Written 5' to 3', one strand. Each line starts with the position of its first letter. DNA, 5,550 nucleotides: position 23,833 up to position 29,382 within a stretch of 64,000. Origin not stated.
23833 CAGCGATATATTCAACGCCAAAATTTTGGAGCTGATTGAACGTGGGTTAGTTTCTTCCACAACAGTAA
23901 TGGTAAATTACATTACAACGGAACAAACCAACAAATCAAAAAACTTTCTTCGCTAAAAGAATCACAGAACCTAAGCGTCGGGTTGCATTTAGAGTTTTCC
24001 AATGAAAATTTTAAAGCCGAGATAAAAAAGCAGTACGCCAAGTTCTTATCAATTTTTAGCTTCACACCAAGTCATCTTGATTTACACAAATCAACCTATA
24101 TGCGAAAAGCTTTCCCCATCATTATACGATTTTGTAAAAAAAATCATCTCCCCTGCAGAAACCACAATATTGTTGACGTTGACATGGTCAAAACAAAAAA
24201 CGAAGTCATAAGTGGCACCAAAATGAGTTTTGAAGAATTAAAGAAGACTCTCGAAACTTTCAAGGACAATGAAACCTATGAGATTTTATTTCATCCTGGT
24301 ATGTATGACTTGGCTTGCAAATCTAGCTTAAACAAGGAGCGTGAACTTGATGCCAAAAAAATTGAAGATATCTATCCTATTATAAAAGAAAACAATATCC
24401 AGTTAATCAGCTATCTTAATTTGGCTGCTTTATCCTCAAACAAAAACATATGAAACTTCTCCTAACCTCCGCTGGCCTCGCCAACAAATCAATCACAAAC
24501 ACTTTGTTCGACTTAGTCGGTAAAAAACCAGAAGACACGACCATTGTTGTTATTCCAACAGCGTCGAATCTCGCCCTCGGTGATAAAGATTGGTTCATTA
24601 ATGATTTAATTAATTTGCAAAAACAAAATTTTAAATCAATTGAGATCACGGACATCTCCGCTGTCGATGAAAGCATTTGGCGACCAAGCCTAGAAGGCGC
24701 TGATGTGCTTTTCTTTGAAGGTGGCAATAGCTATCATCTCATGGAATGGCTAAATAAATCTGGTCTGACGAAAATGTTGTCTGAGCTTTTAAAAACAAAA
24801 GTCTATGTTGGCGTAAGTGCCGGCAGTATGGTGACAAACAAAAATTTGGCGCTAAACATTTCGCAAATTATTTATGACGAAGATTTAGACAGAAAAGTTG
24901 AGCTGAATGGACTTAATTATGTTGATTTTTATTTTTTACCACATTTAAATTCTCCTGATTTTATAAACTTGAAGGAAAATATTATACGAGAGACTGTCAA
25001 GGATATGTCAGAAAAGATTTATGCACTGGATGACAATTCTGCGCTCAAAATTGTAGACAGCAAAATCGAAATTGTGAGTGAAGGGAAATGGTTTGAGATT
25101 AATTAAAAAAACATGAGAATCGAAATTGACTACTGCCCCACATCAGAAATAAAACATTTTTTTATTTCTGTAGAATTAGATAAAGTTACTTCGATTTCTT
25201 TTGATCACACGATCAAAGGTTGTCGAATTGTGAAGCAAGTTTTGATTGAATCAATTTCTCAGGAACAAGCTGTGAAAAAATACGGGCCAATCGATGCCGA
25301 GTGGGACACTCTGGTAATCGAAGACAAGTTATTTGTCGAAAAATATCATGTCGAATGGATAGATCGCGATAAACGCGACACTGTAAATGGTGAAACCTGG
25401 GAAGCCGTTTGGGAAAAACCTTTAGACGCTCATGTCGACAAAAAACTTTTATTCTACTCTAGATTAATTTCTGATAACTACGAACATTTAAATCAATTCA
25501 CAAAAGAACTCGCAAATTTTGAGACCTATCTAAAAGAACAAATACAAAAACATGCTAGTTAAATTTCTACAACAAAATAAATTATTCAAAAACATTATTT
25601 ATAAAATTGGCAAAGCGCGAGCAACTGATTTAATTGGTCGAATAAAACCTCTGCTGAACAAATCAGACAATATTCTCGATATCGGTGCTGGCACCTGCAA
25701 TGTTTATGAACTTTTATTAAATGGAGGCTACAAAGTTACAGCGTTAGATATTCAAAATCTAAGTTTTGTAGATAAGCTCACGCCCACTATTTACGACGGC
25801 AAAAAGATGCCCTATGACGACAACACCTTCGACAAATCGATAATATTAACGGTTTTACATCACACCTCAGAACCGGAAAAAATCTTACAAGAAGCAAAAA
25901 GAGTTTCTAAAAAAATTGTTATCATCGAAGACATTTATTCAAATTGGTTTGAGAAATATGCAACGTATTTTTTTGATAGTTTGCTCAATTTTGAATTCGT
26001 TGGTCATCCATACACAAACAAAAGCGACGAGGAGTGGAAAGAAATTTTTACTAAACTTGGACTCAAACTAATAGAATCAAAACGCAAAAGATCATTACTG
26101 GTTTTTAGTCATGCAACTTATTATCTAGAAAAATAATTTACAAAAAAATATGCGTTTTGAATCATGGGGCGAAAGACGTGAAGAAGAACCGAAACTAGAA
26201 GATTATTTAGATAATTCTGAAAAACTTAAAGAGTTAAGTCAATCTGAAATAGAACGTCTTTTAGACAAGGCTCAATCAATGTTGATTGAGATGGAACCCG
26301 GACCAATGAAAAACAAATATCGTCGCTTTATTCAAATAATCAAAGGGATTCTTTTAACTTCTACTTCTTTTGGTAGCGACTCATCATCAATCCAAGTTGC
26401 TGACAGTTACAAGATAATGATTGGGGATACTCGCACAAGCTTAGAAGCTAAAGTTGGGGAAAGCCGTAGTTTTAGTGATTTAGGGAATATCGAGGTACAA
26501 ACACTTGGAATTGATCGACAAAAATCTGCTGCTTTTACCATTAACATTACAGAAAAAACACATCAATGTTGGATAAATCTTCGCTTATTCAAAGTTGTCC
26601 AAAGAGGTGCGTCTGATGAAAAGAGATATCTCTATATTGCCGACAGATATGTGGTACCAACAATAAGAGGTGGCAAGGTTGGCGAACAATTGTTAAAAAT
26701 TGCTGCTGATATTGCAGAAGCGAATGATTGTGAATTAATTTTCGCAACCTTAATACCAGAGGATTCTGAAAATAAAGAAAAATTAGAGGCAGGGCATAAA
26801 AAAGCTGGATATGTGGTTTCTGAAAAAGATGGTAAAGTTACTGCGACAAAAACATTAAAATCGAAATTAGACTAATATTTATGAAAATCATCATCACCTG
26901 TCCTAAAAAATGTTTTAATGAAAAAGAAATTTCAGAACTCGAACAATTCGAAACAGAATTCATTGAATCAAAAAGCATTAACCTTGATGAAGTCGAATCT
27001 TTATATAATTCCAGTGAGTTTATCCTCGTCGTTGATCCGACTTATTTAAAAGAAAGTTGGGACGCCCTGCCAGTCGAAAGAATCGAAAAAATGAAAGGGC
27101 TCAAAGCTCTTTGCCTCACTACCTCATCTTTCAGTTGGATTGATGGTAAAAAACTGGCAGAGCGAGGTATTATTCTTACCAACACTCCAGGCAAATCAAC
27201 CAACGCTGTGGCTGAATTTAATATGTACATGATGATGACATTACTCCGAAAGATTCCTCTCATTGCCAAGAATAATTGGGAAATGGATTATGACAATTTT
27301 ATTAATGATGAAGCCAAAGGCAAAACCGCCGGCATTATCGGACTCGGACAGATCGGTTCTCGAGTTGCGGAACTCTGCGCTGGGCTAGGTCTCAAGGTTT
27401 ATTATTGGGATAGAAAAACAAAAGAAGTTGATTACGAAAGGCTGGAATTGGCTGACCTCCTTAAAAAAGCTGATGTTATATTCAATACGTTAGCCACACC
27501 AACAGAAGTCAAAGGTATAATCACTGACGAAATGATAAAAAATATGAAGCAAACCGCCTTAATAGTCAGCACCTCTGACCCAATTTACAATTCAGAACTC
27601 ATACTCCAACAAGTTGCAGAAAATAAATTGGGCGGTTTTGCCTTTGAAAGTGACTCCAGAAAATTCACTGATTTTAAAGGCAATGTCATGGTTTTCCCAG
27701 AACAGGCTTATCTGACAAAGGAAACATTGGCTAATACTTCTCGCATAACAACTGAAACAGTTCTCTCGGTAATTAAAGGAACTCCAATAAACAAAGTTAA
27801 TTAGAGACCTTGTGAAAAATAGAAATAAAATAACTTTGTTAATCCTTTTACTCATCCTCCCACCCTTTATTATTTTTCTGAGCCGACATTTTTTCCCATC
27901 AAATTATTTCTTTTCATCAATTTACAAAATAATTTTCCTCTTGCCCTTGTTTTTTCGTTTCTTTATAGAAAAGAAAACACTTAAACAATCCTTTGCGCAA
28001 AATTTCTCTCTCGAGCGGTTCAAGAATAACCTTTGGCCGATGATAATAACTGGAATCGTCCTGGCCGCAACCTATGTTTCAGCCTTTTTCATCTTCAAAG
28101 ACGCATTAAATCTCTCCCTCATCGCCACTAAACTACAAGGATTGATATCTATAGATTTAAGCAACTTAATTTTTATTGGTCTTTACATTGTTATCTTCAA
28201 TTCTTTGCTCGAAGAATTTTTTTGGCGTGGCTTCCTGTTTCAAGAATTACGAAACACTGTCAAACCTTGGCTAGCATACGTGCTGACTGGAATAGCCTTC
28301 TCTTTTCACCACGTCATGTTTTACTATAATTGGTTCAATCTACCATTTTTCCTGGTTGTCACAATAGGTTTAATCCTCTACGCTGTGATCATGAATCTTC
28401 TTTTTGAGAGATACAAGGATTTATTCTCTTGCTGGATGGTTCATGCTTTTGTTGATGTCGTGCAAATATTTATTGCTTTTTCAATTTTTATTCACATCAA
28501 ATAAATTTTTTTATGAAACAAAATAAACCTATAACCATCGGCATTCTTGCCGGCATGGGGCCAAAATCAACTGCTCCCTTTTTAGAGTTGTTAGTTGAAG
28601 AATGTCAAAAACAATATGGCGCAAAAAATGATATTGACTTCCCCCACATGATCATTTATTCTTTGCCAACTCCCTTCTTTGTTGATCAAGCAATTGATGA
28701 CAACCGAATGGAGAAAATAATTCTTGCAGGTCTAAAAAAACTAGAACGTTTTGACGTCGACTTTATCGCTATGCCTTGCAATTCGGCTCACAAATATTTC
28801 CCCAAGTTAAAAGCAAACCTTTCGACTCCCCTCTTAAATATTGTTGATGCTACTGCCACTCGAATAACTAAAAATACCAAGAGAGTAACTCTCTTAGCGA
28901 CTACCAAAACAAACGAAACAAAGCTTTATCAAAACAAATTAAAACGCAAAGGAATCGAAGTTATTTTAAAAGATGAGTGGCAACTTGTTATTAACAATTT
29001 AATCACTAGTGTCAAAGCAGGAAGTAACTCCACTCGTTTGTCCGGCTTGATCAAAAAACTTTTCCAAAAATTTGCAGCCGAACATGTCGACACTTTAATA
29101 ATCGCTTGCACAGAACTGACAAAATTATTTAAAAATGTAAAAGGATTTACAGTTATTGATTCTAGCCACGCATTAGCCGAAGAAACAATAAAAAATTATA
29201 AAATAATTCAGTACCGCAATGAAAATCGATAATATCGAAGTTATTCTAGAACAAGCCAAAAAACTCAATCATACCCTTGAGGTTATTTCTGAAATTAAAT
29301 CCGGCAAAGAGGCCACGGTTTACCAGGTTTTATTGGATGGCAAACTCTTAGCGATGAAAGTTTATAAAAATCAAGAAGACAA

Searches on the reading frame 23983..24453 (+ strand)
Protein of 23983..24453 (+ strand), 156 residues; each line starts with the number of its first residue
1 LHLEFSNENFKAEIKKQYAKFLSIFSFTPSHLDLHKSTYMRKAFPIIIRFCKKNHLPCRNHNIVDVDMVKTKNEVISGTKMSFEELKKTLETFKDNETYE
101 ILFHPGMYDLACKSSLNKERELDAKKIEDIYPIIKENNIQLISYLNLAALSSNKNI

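Call 86: search_protein_families(library=pfam, proteins=[window:23983-24453:+], max_evalue=0.001)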
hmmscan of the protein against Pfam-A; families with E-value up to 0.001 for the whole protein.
window:23983-24453:+ (156 aa): 1 family
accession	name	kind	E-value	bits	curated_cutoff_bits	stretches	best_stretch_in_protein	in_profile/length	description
PF04794.17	YdjC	-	2e-11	44.7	29.7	1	8-123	97-253/266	YdjC-like protein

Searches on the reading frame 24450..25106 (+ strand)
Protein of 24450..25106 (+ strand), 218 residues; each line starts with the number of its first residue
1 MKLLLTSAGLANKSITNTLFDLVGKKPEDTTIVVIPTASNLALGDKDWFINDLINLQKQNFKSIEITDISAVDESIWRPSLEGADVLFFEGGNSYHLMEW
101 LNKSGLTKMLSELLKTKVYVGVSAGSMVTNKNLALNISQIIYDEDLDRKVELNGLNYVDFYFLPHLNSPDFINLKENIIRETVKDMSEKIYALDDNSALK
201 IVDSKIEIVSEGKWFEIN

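Call 86: search_protein_families(library=pfam, proteins=[window:24450-25106:+], max_evalue=0.001)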
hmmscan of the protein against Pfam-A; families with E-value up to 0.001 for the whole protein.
window:24450-25106:+ (218 aa): 1 family
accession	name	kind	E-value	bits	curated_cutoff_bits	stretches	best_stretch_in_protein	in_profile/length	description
PF03575.23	Peptidase_S51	-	3.6e-28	99.1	23.9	1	3-208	1-205/206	Peptidase family S51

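Call 89: find_encoding_contigs(protein=window:24450-25106:+, flank=2500, max_places=10)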
Protein window:24450-25106:+ (218 aa): 15 contigs read that carry it; 5 places shown.
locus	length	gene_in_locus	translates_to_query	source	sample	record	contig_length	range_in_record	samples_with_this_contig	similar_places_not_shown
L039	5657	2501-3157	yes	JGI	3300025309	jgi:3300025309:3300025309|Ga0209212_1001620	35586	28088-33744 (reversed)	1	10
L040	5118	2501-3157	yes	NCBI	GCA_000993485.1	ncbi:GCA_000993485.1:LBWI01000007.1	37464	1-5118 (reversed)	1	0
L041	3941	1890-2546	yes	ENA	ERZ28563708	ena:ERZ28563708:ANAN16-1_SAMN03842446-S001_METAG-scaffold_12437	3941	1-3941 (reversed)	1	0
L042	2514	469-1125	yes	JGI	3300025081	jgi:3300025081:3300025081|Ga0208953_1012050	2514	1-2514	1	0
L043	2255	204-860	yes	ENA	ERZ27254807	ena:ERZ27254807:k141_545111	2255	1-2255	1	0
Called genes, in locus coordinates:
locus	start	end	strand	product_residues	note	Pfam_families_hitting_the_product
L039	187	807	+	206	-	PF12686:DUF3800 (weak)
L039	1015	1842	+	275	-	-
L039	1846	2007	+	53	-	PF04794:YdjC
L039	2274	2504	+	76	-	-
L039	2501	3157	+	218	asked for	PF03575:Peptidase_S51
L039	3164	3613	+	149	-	-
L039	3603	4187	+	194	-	PF13489:Methyltransf_23 (weak), PF07021:MetW (faint), PF13847:Methyltransf_31 (weak), PF08241:Methyltransf_11, PF13649:Methyltransf_25 (weak)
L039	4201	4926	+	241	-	-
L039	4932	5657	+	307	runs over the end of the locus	PF00389:2-Hacid_dh, PF02826:2-Hacid_dh_C, PF02737:3HCDH_N (faint), PF03446:NAD_binding_2 (weak)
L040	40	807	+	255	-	-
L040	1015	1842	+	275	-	-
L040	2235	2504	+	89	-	-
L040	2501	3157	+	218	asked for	PF03575:Peptidase_S51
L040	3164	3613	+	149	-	-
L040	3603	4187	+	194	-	PF13489:Methyltransf_23 (weak), PF07021:MetW (faint), PF13847:Methyltransf_31 (weak), PF08241:Methyltransf_11, PF13649:Methyltransf_25 (weak)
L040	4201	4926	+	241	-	-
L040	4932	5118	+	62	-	?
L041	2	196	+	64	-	?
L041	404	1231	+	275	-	-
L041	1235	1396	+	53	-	PF04794:YdjC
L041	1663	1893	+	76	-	-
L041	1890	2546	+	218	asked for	PF03575:Peptidase_S51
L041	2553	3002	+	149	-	-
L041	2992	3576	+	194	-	PF13489:Methyltransf_23 (weak), PF07021:MetW (faint), PF13847:Methyltransf_31 (weak), PF08241:Methyltransf_11, PF13649:Methyltransf_25 (weak)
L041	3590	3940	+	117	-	?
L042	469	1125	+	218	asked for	PF03575:Peptidase_S51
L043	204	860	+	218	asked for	PF03575:Peptidase_S51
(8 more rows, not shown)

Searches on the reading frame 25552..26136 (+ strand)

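Call 86: search_protein_families(library=pfam, proteins=[window:25552-26136:+], max_evalue=0.001)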
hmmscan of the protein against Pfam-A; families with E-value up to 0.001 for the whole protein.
window:25552-26136:+ (194 aa): 6 families
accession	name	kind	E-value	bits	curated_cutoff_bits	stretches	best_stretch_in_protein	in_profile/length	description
PF08241.18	Methyltransf_11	-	1.8e-11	45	21.2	1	42-121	1-89/95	Methyltransferase domain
PF13649.12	Methyltransf_25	-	6.3e-08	33.6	27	1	41-120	1-94/97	Methyltransferase domain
PF13847.12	Methyltransf_31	-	3.7e-07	30.4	27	1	72-166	52-141/145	Methyltransferase domain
PF13489.12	Methyltransf_23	-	1.6e-06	28.3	27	1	23-175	8-163/164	Methyltransferase domain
PF07021.18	MetW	-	2.2e-05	24.6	21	1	32-132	8-115/193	Methionine biosynthesis protein MetW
PF08242.18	Methyltransf_12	-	7.6e-05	23.8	30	1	42-118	1-91/98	Methyltransferase domain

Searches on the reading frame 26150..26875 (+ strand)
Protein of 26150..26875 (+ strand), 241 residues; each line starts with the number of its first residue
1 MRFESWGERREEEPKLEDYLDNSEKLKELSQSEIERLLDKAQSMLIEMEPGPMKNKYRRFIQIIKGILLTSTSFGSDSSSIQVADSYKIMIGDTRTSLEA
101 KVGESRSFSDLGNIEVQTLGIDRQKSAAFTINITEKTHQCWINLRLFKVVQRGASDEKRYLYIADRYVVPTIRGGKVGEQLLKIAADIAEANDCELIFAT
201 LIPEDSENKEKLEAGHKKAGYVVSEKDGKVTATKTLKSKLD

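Call 90: search_protein_families(library=pfam, proteins=[window:26150-26875:+], max_evalue=0.001)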
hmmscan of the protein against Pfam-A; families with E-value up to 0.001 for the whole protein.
window:26150-26875:+ (241 aa): 1 family
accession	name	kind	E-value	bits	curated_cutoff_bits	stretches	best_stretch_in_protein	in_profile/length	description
PF00583.31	Acetyltransf_1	-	0.00086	20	20.7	0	157-200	56-99/116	Acetyltransferase (GNAT) family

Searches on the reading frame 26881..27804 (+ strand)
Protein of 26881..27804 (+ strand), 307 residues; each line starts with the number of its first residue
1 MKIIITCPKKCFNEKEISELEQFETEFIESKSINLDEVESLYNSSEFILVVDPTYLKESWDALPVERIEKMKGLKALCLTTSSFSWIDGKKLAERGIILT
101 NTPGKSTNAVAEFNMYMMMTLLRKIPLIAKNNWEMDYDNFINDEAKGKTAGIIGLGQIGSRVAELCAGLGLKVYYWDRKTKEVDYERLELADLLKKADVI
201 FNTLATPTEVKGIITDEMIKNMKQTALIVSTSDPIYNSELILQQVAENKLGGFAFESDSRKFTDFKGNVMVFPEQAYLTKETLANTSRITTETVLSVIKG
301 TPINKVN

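Call 90: search_protein_families(library=pfam, proteins=[window:26881-27804:+], max_evalue=0.001)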
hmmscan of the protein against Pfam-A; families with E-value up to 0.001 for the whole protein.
window:26881-27804:+ (307 aa): 5 families
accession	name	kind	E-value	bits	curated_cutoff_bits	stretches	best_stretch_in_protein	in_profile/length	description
PF02826.25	2-Hacid_dh_C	-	5.1e-26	91.6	25.1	1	116-254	2-150/178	D-isomer specific 2-hydroxyacid dehydrogenase, NAD binding domain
PF00389.36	2-Hacid_dh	-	1.4e-13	51.1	24.6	1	16-307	11-134/134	D-isomer specific 2-hydroxyacid dehydrogenase, catalytic domain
PF03446.21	NAD_binding_2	-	9e-07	29.5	21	1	151-237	3-98/161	NAD binding domain of 6-phosphogluconate dehydrogenase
PF02737.24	3HCDH_N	-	9e-06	26.2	22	1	150-197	2-49/180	3-hydroxyacyl-CoA dehydrogenase, NAD binding domain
PF01262.27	AlaDh_PNT_C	-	0.0001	22.3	23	0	152-229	33-126/214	Alanine dehydrogenase/PNT, C-terminal domain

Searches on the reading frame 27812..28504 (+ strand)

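Call 90: search_protein_families(library=pfam, proteins=[window:27812-28504:+], max_evalue=0.001)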
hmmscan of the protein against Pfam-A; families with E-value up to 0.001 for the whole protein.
window:27812-28504:+ (230 aa): 1 family
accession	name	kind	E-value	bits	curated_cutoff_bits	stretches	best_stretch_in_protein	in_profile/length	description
PF02517.21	Rce1-like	-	3.3e-15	56.6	22.4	1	118-217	3-93/93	Type II CAAX prenyl endopeptidase Rce1-like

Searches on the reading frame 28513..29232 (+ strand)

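Call 90: search_protein_families(library=pfam, proteins=[window:28513-29232:+], max_evalue=0.001)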
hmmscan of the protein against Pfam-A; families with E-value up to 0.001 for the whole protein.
window:28513-29232:+ (239 aa): 1 family
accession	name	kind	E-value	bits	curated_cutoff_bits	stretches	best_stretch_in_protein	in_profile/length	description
PF01177.27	Asp_Glu_race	-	5.2e-34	118.3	31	1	12-224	1-210/211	Asp/Glu/Hydantoin racemase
